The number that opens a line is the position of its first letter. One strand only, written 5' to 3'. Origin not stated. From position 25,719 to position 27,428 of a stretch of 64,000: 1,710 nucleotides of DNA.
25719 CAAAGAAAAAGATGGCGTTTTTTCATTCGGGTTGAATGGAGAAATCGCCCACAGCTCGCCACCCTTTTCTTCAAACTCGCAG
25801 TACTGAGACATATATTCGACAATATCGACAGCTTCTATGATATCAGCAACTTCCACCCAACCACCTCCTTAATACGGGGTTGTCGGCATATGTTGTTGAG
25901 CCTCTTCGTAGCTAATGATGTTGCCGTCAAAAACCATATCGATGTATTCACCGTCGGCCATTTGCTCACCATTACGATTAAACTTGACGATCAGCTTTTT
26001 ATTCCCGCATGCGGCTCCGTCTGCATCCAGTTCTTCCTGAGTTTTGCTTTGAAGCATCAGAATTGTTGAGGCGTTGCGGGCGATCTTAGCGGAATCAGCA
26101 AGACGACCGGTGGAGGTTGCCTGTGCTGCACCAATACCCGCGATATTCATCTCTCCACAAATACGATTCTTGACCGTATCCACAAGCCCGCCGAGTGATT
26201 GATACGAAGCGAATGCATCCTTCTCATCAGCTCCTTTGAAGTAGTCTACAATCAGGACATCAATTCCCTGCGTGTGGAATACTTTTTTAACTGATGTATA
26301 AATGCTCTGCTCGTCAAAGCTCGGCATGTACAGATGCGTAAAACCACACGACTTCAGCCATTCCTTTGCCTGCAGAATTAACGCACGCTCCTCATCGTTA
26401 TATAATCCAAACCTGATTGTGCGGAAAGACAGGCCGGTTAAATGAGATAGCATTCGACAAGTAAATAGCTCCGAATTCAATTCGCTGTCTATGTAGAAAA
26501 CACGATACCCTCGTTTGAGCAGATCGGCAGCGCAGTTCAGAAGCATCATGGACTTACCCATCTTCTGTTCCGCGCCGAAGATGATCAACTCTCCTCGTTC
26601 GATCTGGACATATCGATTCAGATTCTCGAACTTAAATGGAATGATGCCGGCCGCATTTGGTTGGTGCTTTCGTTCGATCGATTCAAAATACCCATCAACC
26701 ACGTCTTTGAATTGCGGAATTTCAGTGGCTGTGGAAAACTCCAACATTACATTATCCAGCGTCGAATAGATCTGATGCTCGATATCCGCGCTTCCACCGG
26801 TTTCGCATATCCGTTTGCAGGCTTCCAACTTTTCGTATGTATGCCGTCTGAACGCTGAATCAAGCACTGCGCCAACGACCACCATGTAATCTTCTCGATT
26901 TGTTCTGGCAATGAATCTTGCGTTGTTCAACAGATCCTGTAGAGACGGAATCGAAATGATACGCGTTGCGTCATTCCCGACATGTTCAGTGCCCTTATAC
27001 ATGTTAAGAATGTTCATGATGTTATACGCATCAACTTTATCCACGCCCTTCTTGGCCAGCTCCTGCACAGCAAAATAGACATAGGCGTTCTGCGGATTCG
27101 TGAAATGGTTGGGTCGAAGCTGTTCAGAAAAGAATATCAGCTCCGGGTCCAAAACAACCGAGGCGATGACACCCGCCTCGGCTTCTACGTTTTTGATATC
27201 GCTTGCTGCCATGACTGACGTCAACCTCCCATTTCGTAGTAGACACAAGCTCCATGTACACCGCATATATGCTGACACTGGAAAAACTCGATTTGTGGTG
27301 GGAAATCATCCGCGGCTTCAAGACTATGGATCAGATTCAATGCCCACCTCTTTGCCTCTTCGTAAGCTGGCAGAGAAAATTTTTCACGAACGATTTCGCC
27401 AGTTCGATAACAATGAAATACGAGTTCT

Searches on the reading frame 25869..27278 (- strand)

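Call 74: search_protein_families(library=pfam, proteins=[window:25869-27278:-], max_evalue=0.001)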
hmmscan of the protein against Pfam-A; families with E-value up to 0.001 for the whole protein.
window:25869-27278:- (469 aa): 3 families
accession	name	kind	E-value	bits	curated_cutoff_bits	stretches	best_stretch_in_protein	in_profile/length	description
PF03796.21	DnaB_C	-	6.1e-15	55.7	27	1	214-457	3-253/255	DnaB-like helicase C terminal domain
PF00772.26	DnaB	-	1e-08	35.5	23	1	29-103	4-78/103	DnaB-like helicase N terminal domain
PF13481.12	AAA_25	-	0.00036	20.7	27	1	226-381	30-184/195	AAA domain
